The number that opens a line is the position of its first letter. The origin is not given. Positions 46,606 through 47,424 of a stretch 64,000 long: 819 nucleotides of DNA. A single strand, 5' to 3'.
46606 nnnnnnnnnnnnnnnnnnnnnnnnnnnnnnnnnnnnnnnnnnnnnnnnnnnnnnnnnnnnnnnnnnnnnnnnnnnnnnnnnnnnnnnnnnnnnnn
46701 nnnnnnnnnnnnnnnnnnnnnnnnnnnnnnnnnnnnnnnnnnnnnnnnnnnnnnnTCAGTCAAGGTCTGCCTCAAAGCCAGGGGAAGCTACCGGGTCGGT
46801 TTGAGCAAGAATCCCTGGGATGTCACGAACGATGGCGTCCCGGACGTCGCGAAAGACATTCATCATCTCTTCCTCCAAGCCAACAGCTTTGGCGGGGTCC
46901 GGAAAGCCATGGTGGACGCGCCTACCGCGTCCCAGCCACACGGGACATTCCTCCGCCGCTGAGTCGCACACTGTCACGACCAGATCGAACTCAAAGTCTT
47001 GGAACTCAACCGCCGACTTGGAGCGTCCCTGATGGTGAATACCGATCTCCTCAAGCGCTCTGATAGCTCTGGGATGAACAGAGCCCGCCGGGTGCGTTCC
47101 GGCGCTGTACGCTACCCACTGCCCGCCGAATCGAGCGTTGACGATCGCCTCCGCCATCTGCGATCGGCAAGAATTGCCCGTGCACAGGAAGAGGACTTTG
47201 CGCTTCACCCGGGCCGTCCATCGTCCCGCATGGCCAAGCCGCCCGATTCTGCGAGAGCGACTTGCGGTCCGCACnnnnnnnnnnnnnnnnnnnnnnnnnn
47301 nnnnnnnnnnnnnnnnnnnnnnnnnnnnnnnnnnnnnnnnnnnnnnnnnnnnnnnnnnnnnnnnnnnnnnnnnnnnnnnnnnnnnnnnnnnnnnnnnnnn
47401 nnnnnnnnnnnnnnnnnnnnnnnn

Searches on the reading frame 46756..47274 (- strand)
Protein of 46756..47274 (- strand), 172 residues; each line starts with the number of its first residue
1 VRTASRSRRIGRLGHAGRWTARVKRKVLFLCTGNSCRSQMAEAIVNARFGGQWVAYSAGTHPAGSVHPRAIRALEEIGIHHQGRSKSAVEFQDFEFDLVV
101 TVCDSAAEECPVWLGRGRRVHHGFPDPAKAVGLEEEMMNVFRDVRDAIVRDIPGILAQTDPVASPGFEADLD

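Call 47: search_protein_families(library=pfam, proteins=[window:46756-47274:-], max_evalue=0.0001)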
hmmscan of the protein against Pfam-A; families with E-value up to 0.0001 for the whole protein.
window:46756-47274:- (172 aa): 1 family
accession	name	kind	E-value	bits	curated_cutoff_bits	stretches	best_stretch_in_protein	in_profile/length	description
PF01451.26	LMWPc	-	2e-20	73.9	23.2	1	27-150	1-138/144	Low molecular weight phosphotyrosine protein phosphatase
